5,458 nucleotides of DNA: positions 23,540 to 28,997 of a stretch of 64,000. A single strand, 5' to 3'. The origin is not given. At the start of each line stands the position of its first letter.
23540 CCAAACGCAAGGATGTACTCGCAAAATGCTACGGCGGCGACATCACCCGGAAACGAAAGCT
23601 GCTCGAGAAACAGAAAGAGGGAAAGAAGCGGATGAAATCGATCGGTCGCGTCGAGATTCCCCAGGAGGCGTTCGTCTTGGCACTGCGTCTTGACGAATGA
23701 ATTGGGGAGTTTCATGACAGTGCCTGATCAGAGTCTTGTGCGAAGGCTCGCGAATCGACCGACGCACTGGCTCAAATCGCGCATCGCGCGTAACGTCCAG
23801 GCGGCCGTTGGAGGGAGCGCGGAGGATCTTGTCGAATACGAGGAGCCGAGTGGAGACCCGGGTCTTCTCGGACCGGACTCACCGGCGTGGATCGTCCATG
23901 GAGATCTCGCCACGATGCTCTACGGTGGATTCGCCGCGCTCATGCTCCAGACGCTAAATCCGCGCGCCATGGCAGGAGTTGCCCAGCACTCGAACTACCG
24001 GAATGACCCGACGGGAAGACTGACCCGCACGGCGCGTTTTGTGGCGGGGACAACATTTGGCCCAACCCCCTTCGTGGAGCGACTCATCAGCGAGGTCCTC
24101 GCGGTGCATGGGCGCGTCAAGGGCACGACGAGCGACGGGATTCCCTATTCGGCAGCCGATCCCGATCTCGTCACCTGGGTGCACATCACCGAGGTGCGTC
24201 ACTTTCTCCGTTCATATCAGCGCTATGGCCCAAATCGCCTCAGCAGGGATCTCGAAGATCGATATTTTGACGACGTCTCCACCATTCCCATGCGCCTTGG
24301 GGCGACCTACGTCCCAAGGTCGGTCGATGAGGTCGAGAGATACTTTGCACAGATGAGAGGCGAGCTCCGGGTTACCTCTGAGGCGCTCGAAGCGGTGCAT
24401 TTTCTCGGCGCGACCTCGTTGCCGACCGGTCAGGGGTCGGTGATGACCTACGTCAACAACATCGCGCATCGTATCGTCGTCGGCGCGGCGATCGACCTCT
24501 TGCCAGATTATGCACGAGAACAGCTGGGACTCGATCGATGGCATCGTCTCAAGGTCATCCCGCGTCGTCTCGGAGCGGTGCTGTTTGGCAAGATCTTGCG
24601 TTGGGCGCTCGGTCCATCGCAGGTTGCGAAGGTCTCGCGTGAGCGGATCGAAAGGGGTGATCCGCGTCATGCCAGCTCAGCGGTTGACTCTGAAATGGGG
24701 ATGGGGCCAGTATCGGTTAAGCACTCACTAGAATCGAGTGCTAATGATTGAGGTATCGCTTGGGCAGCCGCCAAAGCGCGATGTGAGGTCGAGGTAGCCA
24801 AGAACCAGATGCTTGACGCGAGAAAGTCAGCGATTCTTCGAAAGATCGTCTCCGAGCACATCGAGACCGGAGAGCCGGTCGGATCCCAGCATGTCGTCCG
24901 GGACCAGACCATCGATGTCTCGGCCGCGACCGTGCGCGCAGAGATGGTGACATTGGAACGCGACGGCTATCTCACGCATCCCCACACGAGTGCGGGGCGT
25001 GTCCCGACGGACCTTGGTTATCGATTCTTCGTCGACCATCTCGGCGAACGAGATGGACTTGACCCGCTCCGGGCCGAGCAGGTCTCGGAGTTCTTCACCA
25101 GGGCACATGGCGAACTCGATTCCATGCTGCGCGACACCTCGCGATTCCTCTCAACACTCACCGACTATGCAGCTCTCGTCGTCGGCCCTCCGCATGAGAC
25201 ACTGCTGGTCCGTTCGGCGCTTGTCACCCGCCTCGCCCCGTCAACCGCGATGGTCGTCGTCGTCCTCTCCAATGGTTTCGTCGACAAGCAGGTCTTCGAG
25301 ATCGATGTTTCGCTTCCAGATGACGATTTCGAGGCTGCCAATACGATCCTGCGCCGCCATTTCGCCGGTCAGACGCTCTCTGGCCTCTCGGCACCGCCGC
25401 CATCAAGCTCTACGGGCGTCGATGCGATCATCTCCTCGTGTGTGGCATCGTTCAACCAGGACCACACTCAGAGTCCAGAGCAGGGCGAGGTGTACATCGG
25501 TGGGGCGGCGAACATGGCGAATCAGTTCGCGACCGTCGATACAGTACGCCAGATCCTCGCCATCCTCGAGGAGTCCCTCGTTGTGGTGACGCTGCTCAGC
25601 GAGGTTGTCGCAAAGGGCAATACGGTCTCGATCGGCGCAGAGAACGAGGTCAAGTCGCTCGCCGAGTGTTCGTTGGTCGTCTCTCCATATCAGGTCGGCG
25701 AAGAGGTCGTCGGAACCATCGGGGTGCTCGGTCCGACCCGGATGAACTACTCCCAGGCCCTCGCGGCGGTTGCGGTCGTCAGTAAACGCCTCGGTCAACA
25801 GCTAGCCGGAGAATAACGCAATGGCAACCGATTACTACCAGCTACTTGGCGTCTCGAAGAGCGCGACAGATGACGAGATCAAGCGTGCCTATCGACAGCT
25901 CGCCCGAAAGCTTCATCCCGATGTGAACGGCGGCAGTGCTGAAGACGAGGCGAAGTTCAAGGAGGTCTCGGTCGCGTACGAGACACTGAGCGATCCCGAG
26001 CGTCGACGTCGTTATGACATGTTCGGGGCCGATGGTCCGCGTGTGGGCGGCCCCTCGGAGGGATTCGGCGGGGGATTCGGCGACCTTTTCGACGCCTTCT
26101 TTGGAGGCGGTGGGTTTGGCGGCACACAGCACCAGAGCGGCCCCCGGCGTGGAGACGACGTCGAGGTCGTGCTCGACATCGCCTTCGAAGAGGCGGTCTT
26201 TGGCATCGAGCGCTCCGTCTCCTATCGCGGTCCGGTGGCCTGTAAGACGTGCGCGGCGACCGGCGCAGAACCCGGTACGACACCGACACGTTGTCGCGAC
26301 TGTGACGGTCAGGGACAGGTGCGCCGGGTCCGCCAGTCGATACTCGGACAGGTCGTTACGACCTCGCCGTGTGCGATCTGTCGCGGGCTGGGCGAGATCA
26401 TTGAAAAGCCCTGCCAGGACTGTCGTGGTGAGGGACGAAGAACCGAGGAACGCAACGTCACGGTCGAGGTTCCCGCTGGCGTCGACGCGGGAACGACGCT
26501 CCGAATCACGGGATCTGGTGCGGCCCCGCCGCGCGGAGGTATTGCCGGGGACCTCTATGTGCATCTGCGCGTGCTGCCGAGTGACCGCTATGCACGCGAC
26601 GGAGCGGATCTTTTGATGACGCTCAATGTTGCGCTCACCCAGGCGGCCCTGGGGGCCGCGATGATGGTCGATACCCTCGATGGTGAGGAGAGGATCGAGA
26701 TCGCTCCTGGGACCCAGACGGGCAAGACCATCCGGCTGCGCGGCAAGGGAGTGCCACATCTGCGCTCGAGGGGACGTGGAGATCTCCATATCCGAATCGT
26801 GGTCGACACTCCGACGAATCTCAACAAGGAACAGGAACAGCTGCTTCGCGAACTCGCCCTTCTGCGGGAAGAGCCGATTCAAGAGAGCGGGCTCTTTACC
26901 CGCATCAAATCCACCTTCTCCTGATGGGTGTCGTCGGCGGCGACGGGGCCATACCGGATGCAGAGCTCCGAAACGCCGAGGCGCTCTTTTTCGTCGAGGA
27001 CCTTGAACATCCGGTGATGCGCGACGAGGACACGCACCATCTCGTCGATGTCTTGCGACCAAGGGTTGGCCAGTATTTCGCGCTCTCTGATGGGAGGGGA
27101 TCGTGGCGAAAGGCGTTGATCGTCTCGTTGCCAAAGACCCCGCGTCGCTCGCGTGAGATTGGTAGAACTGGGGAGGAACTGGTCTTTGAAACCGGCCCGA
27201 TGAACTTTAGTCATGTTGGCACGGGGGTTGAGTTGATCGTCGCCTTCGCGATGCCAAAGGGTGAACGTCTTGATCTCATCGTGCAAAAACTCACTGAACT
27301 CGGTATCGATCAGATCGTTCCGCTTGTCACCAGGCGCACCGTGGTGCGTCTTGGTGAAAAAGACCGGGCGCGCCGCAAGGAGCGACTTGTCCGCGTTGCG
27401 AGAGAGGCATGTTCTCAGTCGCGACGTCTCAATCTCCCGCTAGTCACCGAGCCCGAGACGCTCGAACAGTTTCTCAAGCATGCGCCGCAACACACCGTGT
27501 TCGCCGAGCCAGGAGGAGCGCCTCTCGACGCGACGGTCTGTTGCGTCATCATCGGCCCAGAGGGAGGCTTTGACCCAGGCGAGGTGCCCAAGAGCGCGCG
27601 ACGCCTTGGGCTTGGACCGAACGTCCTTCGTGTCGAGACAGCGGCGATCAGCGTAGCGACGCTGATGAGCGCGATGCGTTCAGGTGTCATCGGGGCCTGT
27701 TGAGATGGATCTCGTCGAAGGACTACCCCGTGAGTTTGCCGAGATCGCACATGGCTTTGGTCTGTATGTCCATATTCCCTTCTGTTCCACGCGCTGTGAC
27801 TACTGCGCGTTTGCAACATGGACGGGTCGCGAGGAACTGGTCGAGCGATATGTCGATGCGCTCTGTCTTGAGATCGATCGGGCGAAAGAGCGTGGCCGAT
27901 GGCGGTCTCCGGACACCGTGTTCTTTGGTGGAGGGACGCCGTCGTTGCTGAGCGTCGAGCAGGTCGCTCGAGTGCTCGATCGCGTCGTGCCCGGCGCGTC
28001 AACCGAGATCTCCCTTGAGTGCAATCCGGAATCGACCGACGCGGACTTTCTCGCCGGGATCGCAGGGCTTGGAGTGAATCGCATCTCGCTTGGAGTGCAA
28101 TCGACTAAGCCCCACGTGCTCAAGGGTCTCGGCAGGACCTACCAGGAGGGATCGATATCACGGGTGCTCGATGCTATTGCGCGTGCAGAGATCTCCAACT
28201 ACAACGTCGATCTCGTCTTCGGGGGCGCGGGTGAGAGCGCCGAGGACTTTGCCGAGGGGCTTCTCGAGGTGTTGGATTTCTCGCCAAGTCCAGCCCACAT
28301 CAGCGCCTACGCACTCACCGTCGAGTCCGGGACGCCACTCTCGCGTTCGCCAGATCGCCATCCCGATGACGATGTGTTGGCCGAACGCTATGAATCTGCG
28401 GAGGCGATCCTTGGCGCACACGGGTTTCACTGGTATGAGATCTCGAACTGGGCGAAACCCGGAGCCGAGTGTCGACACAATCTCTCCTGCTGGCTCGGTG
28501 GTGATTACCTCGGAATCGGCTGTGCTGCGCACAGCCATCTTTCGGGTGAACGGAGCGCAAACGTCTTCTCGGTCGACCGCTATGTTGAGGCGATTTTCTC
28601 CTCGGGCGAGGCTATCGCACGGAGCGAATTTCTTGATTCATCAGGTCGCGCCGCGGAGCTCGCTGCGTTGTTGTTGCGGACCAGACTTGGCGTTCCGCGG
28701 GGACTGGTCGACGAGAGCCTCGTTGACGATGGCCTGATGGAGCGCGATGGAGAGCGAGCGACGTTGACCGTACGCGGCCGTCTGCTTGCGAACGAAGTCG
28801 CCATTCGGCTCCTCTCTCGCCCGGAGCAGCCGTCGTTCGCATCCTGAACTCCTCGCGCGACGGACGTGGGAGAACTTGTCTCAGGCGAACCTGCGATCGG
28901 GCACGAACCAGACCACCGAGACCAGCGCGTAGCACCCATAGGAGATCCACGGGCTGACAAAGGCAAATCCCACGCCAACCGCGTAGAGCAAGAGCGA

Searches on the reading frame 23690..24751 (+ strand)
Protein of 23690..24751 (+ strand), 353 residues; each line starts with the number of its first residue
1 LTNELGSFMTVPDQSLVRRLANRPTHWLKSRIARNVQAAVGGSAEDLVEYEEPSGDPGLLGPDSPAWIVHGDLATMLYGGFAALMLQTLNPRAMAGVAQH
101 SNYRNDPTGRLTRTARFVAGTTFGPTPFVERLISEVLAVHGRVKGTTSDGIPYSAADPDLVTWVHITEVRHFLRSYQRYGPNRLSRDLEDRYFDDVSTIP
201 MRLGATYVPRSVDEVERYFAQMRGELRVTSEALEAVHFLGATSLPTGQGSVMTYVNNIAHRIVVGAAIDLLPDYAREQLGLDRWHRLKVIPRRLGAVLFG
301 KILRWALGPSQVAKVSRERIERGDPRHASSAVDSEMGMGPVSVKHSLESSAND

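Call 88: search_protein_families(library=pfam, proteins=[window:23690-24751:+], max_evalue=0.0001)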
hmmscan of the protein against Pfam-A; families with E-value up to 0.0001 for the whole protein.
window:23690-24751:+ (353 aa): 1 family
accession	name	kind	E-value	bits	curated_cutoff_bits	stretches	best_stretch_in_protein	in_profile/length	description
PF09995.15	MPAB_Lcp_cat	-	8.3e-56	190.1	23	1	67-295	1-226/231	ER-bound oxygenase mpaB/B'/Rubber oxygenase, catalytic domain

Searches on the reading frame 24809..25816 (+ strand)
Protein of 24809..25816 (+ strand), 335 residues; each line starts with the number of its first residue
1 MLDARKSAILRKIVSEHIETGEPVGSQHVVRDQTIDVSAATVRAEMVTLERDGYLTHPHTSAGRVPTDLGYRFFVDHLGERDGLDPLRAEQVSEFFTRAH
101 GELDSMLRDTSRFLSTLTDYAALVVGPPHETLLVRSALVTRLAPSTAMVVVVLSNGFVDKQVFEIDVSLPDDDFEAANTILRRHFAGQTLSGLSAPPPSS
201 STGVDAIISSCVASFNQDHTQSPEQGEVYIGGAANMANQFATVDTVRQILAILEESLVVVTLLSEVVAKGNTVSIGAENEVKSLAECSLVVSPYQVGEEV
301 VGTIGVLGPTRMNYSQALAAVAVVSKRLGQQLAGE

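Call 88: search_protein_families(library=pfam, proteins=[window:24809-25816:+], max_evalue=0.0001)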
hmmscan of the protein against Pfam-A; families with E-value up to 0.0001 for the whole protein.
window:24809-25816:+ (335 aa): 1 family
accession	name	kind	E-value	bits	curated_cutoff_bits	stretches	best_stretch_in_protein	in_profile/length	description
PF01628.27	HrcA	-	7.8e-48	163.7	22.2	1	104-316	1-213/215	HrcA protein C terminal domain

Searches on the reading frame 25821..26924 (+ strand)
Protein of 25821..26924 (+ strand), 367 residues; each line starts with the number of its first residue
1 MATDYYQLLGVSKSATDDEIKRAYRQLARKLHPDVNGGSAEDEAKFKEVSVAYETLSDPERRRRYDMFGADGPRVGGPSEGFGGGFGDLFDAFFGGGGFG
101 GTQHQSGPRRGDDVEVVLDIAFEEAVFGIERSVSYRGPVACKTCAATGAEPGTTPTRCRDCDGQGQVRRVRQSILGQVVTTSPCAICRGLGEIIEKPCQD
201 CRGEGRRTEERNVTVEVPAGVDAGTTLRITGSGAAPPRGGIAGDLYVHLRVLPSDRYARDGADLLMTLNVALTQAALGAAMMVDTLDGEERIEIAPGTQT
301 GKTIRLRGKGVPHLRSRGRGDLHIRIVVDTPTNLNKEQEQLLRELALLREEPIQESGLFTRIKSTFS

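Call 88: search_protein_families(library=pfam, proteins=[window:25821-26924:+], max_evalue=0.0001)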
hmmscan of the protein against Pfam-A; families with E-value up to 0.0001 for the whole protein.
window:25821-26924:+ (367 aa): 3 families
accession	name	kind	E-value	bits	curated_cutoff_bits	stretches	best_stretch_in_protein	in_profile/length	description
PF01556.23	DnaJ_C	-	1.6e-43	148.8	26.6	1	114-331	1-152/152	DnaJ C terminal domain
PF00226.36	DnaJ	-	8e-27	93.6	27.8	1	4-66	1-63/63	DnaJ domain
PF00684.25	DnaJ_CXXCXGXG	-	2.1e-16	60.3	32.7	1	141-205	1-65/65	DnaJ central domain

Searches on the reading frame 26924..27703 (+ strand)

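Call 88: search_protein_families(library=pfam, proteins=[window:26924-27703:+], max_evalue=0.0001)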
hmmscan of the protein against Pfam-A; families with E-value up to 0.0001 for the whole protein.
window:26924-27703:+ (259 aa): 2 families
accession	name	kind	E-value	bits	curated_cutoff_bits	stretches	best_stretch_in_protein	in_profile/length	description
PF04452.19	Methyltrans_RNA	-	2e-36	125.5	23.9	1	103-248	6-164/165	RNA methyltransferase domain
PF20260.4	PUA_4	-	3.6e-06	27.4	23.9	1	34-71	3-40/48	RNA methyltransferase PUA domain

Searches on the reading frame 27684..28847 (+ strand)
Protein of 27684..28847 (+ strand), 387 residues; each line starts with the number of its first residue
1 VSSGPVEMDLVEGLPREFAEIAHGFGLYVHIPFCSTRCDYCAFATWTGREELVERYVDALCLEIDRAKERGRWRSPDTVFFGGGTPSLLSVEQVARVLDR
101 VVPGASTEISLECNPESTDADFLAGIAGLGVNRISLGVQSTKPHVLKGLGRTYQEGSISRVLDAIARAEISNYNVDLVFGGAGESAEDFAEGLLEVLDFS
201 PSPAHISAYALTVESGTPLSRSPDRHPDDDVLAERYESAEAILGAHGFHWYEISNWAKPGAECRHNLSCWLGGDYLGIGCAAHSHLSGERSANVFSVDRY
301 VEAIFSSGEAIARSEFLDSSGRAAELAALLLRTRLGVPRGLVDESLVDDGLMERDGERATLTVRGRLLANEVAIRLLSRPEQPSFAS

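Call 88: search_protein_families(library=pfam, proteins=[window:27684-28847:+], max_evalue=0.0001)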
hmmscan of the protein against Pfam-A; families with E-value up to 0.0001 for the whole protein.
window:27684-28847:+ (387 aa): 1 family
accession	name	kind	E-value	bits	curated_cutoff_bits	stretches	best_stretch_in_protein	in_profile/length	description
PF04055.27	Radical_SAM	-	3e-19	70.2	29.5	1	28-191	1-161/166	Radical SAM superfamily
